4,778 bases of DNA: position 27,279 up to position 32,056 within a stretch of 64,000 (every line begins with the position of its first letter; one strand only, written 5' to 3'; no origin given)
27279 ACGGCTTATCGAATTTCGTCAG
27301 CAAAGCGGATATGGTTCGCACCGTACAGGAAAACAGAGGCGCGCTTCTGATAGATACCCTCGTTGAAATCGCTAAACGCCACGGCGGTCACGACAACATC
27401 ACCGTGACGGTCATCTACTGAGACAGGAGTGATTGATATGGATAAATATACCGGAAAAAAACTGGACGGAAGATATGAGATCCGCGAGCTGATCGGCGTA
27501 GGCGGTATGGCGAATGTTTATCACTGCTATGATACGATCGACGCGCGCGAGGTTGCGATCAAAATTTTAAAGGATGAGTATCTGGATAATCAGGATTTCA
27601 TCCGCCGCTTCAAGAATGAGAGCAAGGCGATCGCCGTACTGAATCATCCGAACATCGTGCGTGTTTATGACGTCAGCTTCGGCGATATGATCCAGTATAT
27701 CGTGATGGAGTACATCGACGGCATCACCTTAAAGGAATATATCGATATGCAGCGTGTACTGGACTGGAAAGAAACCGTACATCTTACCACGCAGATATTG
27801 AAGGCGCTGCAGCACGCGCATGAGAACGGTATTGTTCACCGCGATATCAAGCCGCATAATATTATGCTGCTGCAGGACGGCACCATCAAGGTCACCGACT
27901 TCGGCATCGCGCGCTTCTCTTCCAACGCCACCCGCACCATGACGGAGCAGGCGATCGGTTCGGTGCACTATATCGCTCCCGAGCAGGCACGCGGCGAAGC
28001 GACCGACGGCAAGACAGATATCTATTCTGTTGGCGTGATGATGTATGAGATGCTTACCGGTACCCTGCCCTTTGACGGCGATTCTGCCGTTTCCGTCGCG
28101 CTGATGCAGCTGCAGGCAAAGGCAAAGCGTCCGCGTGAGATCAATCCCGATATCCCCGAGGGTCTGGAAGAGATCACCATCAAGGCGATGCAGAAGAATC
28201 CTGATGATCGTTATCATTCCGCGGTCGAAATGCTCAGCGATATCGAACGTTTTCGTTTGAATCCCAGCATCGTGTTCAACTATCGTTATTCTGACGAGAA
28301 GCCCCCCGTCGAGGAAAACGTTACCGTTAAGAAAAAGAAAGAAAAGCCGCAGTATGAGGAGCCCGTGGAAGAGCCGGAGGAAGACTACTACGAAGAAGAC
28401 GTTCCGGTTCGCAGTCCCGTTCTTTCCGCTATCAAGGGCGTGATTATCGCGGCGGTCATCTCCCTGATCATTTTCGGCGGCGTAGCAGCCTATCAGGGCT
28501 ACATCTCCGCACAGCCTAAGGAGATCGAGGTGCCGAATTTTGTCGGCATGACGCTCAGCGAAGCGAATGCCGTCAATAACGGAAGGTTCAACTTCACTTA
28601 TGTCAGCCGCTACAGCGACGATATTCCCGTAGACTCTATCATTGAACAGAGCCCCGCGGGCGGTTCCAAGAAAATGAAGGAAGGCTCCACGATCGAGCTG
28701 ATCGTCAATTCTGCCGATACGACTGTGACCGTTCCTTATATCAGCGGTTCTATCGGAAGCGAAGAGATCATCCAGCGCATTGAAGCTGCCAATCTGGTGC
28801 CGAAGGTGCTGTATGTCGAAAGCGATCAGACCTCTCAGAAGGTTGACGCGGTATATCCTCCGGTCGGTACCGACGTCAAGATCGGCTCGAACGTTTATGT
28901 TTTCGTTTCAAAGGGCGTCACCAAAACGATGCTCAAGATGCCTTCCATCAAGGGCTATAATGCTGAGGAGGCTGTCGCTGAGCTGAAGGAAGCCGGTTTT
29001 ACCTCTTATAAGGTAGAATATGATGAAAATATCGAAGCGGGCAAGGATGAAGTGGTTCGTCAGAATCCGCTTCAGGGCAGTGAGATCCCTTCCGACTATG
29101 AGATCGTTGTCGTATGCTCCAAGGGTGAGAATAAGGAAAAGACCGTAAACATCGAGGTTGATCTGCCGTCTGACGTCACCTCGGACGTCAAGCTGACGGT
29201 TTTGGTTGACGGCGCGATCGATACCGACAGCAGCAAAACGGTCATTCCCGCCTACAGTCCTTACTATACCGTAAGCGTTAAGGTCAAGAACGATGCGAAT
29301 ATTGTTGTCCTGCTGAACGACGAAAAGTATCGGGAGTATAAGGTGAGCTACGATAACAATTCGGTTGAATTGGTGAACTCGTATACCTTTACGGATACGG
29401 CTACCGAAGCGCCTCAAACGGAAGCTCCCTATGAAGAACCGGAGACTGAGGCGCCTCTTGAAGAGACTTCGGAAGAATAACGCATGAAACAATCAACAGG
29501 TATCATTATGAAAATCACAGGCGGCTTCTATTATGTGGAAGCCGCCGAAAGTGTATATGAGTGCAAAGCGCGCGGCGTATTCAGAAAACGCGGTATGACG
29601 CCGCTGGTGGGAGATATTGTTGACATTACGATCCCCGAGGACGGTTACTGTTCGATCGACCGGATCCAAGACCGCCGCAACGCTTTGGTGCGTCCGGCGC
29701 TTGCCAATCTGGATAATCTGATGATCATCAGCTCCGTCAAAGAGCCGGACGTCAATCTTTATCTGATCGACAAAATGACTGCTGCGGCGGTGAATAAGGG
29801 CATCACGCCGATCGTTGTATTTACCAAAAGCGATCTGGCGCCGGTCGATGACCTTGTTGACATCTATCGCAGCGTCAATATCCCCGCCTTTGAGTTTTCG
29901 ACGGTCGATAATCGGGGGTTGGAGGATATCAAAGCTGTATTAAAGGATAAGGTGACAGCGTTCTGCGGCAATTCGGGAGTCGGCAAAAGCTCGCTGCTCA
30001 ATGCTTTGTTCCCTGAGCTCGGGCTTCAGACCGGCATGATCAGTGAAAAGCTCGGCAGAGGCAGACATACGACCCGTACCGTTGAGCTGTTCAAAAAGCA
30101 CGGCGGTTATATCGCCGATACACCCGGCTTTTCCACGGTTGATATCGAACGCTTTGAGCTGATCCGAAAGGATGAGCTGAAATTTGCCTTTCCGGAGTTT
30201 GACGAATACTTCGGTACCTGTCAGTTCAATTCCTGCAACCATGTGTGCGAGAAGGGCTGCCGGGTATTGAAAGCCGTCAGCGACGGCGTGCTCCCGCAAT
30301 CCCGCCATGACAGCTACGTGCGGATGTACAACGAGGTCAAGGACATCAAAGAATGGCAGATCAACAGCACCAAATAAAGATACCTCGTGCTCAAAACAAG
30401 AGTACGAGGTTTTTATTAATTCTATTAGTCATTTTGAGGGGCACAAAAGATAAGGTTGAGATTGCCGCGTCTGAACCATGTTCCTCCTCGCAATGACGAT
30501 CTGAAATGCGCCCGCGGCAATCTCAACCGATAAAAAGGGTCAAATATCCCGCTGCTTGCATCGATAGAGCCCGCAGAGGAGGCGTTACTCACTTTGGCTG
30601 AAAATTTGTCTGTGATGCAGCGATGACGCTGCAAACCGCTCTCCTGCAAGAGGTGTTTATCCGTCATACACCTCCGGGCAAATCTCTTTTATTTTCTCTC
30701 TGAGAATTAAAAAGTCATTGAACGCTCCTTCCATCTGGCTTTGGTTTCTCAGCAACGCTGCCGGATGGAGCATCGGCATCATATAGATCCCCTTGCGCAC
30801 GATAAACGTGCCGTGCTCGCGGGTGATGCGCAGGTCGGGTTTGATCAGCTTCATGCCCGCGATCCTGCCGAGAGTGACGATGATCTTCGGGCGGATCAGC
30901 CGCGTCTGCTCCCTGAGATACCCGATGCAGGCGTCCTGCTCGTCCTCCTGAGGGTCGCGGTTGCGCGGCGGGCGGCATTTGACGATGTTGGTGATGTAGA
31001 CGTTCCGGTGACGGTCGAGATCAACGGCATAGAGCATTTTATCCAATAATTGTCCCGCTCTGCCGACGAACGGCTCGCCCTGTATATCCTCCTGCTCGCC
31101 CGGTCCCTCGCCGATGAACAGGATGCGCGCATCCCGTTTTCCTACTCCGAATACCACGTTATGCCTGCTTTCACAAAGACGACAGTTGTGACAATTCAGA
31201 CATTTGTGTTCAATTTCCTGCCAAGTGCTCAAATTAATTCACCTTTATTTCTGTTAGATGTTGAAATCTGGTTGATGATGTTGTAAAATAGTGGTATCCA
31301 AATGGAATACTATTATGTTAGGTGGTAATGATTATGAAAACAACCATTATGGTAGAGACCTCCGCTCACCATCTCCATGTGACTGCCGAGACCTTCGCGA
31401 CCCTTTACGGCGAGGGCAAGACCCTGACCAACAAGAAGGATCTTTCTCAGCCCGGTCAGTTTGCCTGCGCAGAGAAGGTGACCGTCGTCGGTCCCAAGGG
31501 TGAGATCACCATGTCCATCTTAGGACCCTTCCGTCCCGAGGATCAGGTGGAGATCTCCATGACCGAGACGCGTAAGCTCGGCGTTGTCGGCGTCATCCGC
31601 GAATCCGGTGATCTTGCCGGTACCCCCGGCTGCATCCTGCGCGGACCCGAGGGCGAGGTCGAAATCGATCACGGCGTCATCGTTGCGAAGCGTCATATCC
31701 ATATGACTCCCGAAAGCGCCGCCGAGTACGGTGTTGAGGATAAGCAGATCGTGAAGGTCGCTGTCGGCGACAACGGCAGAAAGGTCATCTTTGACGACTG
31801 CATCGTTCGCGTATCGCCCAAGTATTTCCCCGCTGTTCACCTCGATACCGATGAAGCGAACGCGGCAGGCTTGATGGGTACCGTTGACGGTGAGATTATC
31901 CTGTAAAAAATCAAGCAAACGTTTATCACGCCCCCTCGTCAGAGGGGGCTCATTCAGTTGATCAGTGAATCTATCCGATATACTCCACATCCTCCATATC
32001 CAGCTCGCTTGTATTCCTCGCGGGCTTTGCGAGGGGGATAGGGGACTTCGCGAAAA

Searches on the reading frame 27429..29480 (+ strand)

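Call 41: search_protein_families(library=pfam, proteins=[window:27429-29480:+], max_evalue=0.00001)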
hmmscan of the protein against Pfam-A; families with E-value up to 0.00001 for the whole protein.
window:27429-29480:+ (683 aa): 5 families
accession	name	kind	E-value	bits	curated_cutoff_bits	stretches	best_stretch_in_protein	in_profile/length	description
PF00069.31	Pkinase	-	1e-56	192.7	31.7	1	16-263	1-253/263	Protein kinase domain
PF07714.23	PK_Tyr_Ser-Thr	-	6.6e-41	140.8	23.1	1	18-262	3-249/258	Protein tyrosine and serine/threonine kinase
PF03793.24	PASTA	-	8.1e-28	96.6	23.2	2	366-427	1-63/64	PASTA domain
PF03109.22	ABC1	-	3.5e-08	33.3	22.9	1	88-171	142-224/244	ABC1 atypical kinase-like domain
PF14531.12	Kinase-like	-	1.2e-07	31.7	25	1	106-219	137-255/289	Kinase-like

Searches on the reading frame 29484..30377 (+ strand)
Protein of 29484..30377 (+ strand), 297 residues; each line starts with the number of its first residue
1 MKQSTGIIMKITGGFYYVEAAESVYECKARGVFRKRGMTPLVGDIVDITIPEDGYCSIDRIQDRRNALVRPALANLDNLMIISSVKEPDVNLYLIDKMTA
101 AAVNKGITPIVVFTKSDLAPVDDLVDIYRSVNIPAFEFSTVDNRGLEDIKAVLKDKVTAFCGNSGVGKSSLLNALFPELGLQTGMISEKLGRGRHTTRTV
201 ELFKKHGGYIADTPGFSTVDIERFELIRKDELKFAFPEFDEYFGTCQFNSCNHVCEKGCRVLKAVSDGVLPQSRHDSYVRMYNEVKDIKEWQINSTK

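Call 42: search_protein_families(library=pfam, proteins=[window:29484-30377:+], max_evalue=0.0001)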
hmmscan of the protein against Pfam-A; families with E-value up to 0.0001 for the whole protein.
window:29484-30377:+ (297 aa): 3 families
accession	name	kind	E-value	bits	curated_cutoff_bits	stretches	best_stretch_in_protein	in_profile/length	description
PF03193.22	RsgA_GTPase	-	1.7e-50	171.7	30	1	61-221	1-173/174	RsgA GTPase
PF16745.11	RsgA_N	-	1.1e-19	70.4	27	1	5-54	1-50/54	RsgA N-terminal domain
PF01926.29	MMR_HSR1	-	1.1e-06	29.1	21.9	1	159-221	3-57/113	50S ribosome-binding GTPase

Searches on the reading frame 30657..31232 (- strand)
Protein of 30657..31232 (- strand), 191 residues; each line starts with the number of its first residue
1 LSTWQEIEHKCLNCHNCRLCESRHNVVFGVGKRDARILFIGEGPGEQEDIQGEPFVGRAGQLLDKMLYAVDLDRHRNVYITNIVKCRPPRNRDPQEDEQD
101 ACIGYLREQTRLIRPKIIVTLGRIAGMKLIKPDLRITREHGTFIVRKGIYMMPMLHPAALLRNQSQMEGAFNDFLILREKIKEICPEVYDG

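Call 42: search_protein_families(library=pfam, proteins=[window:30657-31232:-], max_evalue=0.0001)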
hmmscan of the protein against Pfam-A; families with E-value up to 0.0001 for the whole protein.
window:30657-31232:- (191 aa): 1 family
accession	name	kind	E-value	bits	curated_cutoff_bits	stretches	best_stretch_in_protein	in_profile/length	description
PF03167.25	UDG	-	1.1e-34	120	24.3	1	28-168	1-129/141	Uracil DNA glycosylase superfamily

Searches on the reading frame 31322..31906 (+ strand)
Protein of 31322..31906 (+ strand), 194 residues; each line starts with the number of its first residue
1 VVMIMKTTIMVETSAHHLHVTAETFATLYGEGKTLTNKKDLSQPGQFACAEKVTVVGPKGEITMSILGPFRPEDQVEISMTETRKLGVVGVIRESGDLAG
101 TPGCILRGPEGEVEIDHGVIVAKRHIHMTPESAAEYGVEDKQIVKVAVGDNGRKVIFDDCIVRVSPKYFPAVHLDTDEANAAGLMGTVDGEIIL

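Call 42: search_protein_families(library=pfam, proteins=[window:31322-31906:+], max_evalue=0.0001)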
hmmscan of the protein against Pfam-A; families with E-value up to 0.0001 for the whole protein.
window:31322-31906:+ (194 aa): 1 family
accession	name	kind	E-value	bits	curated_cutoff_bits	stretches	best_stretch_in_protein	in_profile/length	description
PF06130.18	PTAC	-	1e-73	247.3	25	1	10-184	1-175/176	Phosphate propanoyltransferase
